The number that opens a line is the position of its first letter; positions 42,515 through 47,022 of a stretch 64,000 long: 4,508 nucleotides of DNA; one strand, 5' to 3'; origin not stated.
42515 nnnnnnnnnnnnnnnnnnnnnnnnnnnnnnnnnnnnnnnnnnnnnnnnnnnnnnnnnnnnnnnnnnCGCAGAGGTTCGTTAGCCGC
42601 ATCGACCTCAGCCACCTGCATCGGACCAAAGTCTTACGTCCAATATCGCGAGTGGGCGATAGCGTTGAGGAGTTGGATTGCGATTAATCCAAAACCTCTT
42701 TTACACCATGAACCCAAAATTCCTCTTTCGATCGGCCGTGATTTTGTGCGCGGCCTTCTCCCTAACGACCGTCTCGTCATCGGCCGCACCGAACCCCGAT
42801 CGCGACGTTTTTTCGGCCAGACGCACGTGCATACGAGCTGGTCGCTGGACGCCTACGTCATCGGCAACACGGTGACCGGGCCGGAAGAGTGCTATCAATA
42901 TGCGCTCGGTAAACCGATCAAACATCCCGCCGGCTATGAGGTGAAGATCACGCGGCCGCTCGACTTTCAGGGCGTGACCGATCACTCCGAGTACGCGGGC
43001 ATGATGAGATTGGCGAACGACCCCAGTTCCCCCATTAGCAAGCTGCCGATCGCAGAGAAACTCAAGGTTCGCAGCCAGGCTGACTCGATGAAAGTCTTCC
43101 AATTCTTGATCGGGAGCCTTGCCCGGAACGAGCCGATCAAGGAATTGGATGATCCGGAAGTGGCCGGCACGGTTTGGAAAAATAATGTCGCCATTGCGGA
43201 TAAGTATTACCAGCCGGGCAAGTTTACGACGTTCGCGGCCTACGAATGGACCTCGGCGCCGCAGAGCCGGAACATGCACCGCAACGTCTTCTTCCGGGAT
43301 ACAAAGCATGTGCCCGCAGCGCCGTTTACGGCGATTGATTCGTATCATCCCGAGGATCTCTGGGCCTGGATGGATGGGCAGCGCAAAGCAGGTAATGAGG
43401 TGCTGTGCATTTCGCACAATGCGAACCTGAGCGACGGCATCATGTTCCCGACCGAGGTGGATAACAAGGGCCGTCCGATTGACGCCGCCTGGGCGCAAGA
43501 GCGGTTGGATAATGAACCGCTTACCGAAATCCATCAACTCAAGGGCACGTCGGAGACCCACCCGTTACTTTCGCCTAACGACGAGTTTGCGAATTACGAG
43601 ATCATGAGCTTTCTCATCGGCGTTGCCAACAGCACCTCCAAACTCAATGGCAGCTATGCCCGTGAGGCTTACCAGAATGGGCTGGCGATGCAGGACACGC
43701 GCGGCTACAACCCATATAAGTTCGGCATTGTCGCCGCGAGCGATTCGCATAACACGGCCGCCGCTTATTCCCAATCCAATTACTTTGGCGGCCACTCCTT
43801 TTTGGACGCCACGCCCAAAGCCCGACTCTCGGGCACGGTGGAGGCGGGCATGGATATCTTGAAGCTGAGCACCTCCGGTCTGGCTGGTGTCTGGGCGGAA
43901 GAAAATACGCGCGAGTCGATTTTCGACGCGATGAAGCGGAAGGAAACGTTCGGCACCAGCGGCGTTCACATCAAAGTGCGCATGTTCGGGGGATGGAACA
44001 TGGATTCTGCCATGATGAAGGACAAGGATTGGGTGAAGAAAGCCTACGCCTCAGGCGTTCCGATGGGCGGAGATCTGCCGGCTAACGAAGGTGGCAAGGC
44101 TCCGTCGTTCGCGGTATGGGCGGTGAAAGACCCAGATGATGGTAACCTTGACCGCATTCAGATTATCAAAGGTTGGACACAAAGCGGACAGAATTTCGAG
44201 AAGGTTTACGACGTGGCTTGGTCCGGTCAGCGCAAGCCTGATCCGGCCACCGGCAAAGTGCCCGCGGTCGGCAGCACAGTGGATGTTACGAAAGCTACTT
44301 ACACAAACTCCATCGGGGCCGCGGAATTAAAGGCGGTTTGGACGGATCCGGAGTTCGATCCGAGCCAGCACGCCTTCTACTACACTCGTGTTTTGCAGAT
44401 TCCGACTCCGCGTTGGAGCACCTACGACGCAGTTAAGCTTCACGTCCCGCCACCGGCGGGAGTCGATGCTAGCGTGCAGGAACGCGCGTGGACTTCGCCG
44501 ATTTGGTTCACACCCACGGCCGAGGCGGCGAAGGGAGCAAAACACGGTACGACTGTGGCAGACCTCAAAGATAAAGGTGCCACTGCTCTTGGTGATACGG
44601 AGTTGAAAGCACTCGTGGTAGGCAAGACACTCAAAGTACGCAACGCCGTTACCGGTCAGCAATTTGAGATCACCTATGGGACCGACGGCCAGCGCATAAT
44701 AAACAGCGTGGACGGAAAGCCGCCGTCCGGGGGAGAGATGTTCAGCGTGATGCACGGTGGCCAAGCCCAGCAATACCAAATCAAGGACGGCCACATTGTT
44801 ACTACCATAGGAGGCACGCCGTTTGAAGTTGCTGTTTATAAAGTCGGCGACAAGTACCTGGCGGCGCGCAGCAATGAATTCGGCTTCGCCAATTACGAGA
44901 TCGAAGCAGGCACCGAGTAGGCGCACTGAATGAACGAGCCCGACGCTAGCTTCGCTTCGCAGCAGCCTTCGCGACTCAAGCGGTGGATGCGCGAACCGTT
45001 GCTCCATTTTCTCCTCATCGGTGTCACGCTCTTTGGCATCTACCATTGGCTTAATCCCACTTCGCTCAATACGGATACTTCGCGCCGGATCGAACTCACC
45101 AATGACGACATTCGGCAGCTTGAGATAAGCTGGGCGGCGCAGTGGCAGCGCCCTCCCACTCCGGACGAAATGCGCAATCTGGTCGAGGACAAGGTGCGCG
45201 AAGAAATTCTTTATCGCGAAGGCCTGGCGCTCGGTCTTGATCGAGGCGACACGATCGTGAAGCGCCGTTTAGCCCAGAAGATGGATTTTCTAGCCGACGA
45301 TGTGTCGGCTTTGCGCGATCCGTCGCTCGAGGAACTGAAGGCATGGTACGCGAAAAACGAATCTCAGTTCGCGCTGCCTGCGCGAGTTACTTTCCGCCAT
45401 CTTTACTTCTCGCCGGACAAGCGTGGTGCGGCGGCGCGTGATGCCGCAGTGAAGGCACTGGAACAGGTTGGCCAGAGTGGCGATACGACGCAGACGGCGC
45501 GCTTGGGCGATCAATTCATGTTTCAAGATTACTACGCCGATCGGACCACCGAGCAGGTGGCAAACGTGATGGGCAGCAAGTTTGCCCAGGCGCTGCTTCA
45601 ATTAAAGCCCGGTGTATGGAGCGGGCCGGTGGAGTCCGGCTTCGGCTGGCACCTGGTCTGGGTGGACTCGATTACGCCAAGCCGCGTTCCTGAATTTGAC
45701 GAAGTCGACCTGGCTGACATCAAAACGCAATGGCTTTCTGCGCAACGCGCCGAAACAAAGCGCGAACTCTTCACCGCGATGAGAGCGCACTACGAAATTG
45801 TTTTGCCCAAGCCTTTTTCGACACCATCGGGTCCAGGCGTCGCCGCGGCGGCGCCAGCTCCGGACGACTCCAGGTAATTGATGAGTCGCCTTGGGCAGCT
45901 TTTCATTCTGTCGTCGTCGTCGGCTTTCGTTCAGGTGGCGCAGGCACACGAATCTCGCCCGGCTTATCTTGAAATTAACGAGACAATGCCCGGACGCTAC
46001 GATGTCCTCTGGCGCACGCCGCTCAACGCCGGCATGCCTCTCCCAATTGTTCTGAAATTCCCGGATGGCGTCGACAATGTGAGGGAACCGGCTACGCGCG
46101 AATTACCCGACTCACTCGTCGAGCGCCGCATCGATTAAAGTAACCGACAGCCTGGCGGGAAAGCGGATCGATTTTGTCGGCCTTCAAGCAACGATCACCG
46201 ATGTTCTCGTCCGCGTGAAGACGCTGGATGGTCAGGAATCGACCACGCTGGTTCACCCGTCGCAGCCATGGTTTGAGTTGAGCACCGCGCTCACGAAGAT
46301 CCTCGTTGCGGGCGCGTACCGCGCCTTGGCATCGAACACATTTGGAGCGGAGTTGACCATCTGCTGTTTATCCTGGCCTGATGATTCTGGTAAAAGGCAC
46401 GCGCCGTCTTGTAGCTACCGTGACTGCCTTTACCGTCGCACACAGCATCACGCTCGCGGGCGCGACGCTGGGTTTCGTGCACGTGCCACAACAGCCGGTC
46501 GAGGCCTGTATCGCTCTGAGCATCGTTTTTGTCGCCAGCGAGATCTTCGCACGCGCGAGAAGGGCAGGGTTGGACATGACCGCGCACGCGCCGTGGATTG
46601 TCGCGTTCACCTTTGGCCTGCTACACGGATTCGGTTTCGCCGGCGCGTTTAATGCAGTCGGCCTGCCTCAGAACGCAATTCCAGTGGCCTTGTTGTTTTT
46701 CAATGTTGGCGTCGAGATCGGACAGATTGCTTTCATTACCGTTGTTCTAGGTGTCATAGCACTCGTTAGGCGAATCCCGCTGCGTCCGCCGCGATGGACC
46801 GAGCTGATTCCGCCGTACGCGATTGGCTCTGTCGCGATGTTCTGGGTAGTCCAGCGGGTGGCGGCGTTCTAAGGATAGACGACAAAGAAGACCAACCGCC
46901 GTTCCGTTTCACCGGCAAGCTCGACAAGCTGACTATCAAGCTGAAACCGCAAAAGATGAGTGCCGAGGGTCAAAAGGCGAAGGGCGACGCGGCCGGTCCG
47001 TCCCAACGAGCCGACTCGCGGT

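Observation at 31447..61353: Sixteen co-oriented copies of a ~20-nt GGACC-N2-GGTCC quasi-palindrome with TATA-like tail upstream of accessory genes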

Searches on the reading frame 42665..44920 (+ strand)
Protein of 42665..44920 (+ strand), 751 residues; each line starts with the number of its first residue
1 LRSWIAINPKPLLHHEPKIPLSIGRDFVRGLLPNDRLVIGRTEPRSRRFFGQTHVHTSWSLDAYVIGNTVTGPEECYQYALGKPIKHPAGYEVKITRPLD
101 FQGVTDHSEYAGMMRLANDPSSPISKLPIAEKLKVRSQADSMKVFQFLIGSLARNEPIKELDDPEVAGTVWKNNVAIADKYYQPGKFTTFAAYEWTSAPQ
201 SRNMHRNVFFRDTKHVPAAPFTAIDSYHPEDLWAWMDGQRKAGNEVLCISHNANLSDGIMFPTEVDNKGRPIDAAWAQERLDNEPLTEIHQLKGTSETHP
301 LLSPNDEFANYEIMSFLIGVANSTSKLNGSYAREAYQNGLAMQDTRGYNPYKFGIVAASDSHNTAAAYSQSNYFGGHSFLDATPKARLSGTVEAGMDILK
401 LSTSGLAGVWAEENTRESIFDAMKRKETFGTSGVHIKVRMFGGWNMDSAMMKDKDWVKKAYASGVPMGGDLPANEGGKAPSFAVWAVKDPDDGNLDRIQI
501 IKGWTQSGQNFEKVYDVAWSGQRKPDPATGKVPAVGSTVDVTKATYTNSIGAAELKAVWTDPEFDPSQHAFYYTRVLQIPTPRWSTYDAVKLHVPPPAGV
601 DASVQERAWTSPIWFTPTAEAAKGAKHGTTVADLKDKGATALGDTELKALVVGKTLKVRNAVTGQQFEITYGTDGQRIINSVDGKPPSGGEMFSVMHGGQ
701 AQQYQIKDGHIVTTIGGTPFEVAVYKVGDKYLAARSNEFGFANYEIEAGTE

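Call 3: search_protein_families(library=pfam, proteins=[window:42665-44920:+], max_evalue=0.01)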
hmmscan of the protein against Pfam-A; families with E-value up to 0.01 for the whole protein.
window:42665-44920:+ (751 aa): 1 family
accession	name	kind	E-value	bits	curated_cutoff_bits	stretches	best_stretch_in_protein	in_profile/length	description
PF12228.14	DUF3604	-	7.1e-219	728.6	20.4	1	45-617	3-591/591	Protein of unknown function (DUF3604)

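Call 9: find_encoding_contigs(protein=window:42665-44920:+, flank=10000, max_places=6)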
Protein window:42665-44920:+ (751 aa): no gene with exactly this product is on record in the collection.

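Call 15: find_homologous_proteins(query=window:42665-44920:+, max_evalue=1e-30)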
Query window:42665-44920:+ (751 aa): 7994 proteins with E <= 1e-30 among 8000 candidates; the best 120 are listed.
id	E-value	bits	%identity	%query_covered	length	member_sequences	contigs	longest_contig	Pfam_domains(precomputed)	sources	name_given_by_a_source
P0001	0.0e+0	1623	99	94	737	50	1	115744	PF12228.15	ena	-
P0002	0.0e+0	1462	88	93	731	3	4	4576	PF12228.15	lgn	-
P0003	0.0e+0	1248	75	94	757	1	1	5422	PF12228.15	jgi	jgi:hypothetical protein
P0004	0.0e+0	1230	74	94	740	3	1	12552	PF12228.15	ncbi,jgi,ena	-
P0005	0.0e+0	1217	73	94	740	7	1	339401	PF12228.15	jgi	jgi:hypothetical protein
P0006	0.0e+0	1212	72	94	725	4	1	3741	PF12228.15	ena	-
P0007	0.0e+0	1210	72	94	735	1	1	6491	PF12228.15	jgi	-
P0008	0.0e+0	1210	72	94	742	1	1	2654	PF12228.15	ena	-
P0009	0.0e+0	1207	72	94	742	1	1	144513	PF12228.15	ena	-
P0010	0.0e+0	1204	72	94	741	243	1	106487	PF12228.15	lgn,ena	-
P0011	0.0e+0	1203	72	94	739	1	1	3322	PF12228.15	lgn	-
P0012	0.0e+0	1201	72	94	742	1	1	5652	PF12228.15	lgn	-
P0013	0.0e+0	1201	72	93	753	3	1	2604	PF12228.15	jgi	jgi:hypothetical protein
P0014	0.0e+0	1200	69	99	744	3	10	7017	PF12228.15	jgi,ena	jgi:hypothetical protein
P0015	0.0e+0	1200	72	94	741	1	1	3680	PF12228.15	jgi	jgi:Protein of unknown function (DUF3604)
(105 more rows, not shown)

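Call 16: find_encoding_contigs(protein=P0001, flank=10000, max_places=10)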
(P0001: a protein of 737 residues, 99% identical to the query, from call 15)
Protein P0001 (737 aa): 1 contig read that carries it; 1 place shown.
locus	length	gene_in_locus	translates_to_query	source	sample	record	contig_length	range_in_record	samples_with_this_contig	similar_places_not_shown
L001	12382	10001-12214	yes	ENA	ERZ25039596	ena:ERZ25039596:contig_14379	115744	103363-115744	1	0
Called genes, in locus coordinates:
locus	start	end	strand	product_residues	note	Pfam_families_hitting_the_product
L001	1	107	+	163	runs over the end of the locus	-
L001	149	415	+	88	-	-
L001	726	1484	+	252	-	PF14023:Bestrophin-like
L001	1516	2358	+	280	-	PF00581:Rhodanese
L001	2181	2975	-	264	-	PF14023:Bestrophin-like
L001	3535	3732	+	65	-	-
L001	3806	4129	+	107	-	-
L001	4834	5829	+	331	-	PF00884:Sulfatase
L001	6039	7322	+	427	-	PF16347:SGSH_C (faint)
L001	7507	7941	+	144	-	PF12228:DUF3604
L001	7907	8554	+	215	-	PF12228:DUF3604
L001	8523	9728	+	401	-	PF12228:DUF3604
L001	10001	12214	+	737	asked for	PF12228:DUF3604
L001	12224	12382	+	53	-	?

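Call 17: find_encoding_contigs(protein=P0002, flank=10000, max_places=10)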
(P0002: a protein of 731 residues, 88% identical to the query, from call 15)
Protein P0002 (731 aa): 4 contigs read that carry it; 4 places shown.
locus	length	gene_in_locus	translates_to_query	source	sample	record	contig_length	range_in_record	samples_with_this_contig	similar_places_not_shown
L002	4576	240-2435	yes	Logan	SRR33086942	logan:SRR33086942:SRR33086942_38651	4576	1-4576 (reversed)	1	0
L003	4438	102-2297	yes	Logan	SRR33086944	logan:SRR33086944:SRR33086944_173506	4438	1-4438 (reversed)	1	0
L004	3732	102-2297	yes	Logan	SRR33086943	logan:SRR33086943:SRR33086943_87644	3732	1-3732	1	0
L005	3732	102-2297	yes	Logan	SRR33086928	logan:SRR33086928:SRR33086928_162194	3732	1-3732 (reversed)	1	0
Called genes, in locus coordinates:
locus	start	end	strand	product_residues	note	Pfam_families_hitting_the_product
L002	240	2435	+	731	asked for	PF12228:DUF3604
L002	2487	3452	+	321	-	PF13145:Rotamase_2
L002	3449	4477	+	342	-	PF13795:HupE_UreJ_2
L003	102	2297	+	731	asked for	PF12228:DUF3604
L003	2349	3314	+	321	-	PF13145:Rotamase_2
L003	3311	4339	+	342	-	PF13795:HupE_UreJ_2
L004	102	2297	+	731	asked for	PF12228:DUF3604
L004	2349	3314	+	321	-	PF13145:Rotamase_2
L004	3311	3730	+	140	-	?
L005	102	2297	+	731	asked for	PF12228:DUF3604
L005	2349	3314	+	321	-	PF13145:Rotamase_2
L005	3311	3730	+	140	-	?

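Call 54: find_encoding_contigs(protein=P0005, flank=10000, max_places=3)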
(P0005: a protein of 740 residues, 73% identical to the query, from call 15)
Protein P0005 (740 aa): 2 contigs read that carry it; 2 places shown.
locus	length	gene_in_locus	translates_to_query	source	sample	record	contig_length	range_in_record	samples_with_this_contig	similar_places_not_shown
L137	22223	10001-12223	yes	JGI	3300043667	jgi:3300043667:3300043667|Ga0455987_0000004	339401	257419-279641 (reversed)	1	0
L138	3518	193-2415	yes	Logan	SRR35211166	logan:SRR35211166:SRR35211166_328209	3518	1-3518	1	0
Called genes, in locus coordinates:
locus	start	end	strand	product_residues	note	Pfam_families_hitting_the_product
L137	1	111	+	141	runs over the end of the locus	PF00072:Response_reg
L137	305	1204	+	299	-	-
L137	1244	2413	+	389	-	-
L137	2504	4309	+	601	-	PF00515:TPR_1 (faint), PF07719:TPR_2 (faint), PF13414:TPR_11 (faint), PF13428:TPR_14 (faint), PF13181:TPR_8 (faint), PF13424:TPR_12 (faint), PF13431:TPR_17 (faint), PF13432:TPR_16, +3 more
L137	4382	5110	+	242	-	PF10677:DUF2490 (weak)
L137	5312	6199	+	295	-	PF13145:Rotamase_2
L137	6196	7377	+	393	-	PF04955:HupE_UreJ (weak), PF13795:HupE_UreJ_2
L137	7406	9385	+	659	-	PF12228:DUF3604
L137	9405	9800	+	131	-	-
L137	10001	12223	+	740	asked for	PF12228:DUF3604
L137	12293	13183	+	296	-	PF13145:Rotamase_2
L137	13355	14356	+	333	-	PF13795:HupE_UreJ_2, PF04955:HupE_UreJ (weak)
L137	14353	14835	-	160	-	-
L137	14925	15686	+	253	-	PF09865:DUF2092, PF14371:DUF4412 (faint)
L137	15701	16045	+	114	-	-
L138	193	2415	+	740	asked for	PF12228:DUF3604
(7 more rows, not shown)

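Call 55: find_encoding_contigs(protein=P0010, flank=10000, max_places=3)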
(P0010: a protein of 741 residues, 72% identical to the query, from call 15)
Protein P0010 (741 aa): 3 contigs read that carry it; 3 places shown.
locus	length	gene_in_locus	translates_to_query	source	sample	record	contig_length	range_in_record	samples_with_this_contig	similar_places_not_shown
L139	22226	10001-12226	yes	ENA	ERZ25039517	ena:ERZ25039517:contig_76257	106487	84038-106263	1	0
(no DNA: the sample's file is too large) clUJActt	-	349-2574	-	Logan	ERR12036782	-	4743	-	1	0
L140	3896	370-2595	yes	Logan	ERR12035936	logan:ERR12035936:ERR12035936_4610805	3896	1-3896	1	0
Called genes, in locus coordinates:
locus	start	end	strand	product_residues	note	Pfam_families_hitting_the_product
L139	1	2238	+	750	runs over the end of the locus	PF07715:Plug, PF00593:TonB_dep_Rec_b-barrel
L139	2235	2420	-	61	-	-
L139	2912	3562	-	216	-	PF12766:Pyridox_oxase_2 (weak), PF01243:PNPOx_N, PF10590:PNP_phzG_C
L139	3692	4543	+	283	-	PF00753:Lactamase_B, PF23023:Anti-Pycsar_Apyc1, PF12706:Lactamase_B_2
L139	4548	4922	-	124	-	-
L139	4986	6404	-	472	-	PF00206:Lyase_1, PF10415:FumaraseC_C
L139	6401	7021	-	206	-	PF00398:RrnaAD, PF08242:Methyltransf_12 (faint), PF13649:Methyltransf_25 (weak)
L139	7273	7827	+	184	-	PF12728:HTH_17, PF00072:Response_reg, PF06490:FleQ (weak)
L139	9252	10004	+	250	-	PF00884:Sulfatase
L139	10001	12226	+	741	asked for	PF12228:DUF3604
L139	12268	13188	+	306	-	PF13145:Rotamase_2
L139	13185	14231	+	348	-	PF13795:HupE_UreJ_2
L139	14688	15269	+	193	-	PF00884:Sulfatase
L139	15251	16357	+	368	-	PF00884:Sulfatase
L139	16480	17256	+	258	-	PF14023:Bestrophin-like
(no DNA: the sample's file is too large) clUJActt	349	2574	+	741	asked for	PF12228:DUF3604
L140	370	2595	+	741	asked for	PF12228:DUF3604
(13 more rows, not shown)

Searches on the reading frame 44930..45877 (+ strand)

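Call 13: search_protein_families(library=pfam, proteins=[window:44930-45877:+], max_evalue=0.01)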
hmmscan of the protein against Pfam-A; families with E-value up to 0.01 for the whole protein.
window:44930-45877:+ (315 aa): 3 families
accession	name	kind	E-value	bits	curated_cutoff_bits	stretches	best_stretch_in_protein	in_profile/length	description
PF13145.12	Rotamase_2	-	7.1e-21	75.7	27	1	131-259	1-119/121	PPIC-type PPIASE domain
PF00639.27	Rotamase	-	1.8e-05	26.1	21.7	1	211-246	61-96/97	PPIC-type PPIASE domain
PF13616.12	Rotamase_3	-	0.0021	19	22.5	1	211-246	78-113/116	PPIC-type PPIASE domain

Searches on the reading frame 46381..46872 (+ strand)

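Call 14: search_protein_families(library=pfam, proteins=[window:46381-46872:+], max_evalue=0.01)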
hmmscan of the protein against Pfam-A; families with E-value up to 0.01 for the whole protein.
window:46381-46872:+ (163 aa): 1 family
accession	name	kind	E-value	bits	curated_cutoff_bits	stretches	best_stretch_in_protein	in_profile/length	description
PF13795.12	HupE_UreJ_2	-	1.5e-37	129.1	24.5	1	3-131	27-154/156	HupE / UreJ protein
